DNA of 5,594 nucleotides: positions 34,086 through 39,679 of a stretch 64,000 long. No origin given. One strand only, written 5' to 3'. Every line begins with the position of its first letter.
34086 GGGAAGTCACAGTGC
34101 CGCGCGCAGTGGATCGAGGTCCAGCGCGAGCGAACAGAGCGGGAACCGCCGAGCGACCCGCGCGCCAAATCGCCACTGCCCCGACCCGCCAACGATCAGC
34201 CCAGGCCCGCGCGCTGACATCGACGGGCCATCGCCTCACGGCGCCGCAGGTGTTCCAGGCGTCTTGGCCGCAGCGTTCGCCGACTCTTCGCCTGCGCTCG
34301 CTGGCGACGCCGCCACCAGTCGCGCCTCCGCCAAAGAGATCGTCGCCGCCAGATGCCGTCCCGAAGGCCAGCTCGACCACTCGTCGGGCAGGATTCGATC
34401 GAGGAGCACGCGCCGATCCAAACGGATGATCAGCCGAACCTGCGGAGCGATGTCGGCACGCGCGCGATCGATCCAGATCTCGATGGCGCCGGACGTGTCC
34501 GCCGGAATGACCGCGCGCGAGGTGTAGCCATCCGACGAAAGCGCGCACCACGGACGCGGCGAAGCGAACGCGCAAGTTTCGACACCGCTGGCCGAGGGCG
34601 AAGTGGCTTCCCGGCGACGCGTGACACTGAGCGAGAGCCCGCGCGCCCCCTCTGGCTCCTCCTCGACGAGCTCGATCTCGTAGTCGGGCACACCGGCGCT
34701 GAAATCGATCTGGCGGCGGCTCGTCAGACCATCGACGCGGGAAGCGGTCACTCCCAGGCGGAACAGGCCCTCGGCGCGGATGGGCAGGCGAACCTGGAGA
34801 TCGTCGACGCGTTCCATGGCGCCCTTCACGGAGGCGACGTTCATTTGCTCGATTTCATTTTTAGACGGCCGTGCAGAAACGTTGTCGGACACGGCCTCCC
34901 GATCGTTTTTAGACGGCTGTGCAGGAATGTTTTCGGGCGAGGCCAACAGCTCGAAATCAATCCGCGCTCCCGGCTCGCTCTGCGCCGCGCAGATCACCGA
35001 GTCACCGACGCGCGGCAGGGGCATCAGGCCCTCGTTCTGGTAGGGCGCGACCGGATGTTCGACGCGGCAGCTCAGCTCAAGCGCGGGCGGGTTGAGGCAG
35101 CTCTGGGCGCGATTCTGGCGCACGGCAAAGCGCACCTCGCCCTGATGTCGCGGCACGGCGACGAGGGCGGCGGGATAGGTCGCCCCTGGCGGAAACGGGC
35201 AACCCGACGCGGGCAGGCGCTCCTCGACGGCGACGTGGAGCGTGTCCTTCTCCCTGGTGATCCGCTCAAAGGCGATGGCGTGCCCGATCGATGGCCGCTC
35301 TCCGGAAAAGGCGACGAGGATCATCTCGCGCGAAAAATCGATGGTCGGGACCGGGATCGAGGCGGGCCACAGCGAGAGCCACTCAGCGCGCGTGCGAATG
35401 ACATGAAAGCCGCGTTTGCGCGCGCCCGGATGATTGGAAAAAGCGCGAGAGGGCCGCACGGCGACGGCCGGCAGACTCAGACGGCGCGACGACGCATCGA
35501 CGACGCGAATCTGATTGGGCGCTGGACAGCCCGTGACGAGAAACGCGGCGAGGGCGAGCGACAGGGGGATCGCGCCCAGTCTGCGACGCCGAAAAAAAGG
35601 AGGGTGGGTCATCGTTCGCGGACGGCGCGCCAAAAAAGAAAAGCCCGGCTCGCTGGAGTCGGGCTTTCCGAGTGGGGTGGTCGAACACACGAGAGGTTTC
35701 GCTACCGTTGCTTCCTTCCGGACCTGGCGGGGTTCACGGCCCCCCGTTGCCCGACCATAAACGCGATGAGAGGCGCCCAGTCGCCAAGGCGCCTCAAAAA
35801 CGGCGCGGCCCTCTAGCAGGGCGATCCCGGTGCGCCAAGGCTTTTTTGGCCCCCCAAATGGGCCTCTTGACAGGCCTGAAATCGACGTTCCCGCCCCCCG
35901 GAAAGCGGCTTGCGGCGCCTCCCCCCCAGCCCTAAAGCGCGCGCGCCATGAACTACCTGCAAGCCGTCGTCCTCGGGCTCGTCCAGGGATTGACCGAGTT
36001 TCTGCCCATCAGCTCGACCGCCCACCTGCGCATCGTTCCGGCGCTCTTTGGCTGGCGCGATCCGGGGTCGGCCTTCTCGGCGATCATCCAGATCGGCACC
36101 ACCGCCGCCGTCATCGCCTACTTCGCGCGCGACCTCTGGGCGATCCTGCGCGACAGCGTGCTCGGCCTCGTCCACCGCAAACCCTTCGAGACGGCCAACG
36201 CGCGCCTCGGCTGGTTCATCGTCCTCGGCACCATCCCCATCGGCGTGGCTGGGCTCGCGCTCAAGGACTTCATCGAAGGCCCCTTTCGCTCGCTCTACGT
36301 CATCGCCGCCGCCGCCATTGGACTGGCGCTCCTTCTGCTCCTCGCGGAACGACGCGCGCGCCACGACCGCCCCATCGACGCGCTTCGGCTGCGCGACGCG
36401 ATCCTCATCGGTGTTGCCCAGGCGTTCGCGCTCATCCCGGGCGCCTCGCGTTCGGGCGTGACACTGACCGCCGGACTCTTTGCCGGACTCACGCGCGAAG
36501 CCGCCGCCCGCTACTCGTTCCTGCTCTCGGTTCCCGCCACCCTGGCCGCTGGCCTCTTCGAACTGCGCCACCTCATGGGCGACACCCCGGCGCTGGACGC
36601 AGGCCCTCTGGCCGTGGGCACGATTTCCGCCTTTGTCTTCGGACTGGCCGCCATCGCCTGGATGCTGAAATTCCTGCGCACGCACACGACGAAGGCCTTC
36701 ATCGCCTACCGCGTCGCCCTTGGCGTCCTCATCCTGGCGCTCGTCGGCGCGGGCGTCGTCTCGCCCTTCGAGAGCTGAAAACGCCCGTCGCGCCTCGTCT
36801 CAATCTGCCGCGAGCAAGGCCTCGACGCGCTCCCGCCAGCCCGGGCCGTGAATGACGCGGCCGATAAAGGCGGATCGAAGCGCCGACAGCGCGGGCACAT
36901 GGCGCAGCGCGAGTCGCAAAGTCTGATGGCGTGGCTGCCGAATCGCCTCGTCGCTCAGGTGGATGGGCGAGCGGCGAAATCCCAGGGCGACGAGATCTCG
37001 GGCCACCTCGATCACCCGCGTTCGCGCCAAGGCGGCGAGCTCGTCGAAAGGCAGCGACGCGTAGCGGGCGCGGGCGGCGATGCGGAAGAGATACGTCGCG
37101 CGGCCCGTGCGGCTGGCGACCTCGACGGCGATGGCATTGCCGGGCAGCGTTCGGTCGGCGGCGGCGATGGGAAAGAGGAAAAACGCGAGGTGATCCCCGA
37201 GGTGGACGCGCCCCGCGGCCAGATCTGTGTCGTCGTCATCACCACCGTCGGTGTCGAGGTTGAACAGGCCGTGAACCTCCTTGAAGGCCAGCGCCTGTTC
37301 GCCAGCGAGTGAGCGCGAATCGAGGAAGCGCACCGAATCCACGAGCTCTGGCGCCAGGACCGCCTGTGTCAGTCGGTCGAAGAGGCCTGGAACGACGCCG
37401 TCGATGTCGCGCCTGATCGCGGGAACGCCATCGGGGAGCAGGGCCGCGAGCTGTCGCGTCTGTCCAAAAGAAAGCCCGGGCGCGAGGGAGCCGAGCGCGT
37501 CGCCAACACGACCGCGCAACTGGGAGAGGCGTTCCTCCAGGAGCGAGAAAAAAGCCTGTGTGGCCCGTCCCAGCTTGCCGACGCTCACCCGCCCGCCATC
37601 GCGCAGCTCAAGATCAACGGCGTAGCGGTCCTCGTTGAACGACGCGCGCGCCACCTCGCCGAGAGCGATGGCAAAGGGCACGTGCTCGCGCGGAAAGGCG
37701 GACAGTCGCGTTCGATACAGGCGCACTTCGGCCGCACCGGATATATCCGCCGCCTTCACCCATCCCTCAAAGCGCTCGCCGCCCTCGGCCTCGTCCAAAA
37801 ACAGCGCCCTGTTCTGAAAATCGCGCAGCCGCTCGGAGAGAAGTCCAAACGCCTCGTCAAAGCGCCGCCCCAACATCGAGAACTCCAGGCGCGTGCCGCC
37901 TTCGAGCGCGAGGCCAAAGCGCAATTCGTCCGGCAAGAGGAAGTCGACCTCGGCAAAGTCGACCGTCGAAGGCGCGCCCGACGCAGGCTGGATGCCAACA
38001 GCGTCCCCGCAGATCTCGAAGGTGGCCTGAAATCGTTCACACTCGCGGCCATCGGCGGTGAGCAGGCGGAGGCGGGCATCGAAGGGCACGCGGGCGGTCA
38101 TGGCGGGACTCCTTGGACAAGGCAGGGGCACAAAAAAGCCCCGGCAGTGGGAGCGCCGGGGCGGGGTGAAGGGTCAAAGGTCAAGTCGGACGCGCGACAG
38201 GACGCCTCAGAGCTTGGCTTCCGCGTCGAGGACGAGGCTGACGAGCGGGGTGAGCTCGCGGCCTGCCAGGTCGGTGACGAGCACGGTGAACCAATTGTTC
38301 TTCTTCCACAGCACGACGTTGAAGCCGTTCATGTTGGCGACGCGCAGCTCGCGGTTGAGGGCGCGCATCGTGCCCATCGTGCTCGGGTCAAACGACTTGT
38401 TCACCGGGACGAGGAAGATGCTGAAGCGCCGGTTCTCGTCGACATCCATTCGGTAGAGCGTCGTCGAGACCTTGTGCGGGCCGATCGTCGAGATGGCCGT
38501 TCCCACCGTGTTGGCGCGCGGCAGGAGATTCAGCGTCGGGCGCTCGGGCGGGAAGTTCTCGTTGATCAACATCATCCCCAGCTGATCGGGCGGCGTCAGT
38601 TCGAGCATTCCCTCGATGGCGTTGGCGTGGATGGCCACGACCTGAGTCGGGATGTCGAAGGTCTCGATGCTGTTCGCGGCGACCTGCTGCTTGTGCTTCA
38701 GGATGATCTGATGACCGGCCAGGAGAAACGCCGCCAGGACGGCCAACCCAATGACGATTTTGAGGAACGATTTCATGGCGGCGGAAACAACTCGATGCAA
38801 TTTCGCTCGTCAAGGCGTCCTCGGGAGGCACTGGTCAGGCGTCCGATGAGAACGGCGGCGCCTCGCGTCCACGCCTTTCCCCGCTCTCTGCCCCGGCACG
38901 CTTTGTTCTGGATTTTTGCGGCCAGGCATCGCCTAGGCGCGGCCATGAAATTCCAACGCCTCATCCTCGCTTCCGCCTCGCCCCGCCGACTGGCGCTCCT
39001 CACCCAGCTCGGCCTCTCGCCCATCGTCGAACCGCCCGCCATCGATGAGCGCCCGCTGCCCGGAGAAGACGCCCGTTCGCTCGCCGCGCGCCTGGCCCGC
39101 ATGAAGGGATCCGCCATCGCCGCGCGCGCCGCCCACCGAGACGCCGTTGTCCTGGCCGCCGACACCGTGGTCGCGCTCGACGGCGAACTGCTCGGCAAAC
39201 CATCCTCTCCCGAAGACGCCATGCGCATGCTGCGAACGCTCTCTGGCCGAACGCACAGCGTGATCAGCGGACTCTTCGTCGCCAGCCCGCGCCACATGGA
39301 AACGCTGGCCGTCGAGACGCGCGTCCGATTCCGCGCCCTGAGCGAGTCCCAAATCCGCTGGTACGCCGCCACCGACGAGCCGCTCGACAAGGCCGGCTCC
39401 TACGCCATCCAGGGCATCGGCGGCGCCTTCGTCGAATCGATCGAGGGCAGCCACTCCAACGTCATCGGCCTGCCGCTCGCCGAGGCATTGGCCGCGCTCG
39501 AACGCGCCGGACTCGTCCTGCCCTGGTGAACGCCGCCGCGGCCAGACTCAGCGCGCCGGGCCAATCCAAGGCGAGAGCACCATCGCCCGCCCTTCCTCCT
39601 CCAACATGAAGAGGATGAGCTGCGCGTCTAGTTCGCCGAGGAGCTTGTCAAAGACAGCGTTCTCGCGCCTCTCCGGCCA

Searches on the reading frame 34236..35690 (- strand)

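Call 61: search_protein_families(library=pfam, proteins=[window:34236-35690:-], max_evalue=0.001)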
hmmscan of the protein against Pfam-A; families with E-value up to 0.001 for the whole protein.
window:34236-35690:- (484 aa): 1 family
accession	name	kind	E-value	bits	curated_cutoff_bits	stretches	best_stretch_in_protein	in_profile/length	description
PF14343.11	PrcB_C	-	1.7e-05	25.3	24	1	124-179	2-55/56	PrcB C-terminal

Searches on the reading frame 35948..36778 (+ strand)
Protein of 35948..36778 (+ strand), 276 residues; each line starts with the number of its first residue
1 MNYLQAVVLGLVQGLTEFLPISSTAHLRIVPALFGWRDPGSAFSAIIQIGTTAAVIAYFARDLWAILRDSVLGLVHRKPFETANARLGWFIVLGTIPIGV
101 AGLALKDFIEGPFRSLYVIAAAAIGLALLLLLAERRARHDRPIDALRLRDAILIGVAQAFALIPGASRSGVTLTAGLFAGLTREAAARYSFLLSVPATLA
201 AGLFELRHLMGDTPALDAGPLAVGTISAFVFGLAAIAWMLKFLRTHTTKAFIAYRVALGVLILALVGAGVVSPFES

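Call 61: search_protein_families(library=pfam, proteins=[window:35948-36778:+], max_evalue=0.001)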
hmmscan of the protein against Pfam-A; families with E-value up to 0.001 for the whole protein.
window:35948-36778:+ (276 aa): 1 family
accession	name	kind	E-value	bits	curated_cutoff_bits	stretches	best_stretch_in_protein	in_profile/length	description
PF02673.24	BacA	-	1.1e-82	278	33.4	1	6-261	1-257/257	Bacitracin resistance protein BacA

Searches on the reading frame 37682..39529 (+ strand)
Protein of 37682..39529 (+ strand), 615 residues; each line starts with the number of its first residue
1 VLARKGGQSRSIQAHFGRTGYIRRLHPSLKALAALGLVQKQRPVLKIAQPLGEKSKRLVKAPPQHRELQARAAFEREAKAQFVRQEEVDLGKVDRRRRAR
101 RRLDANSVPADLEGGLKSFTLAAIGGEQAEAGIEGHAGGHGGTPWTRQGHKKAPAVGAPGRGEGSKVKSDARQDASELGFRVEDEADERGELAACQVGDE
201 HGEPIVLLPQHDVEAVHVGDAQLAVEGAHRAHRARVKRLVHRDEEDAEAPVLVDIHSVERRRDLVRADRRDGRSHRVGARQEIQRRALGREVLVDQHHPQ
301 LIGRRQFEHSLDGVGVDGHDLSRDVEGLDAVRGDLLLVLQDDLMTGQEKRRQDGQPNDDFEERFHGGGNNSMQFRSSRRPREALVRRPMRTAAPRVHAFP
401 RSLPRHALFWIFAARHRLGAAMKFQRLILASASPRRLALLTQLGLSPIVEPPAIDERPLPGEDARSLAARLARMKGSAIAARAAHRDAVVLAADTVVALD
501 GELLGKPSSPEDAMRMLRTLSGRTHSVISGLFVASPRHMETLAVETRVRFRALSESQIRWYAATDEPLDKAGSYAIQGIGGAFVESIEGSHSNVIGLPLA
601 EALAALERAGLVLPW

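Call 61: search_protein_families(library=pfam, proteins=[window:37682-39529:+], max_evalue=0.001)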
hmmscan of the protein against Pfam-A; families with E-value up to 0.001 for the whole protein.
window:37682-39529:+ (615 aa): 1 family
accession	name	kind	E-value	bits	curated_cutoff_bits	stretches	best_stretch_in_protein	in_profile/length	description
PF02545.19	Maf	-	3.9e-59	199.9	27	1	426-608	1-186/187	Maf-like protein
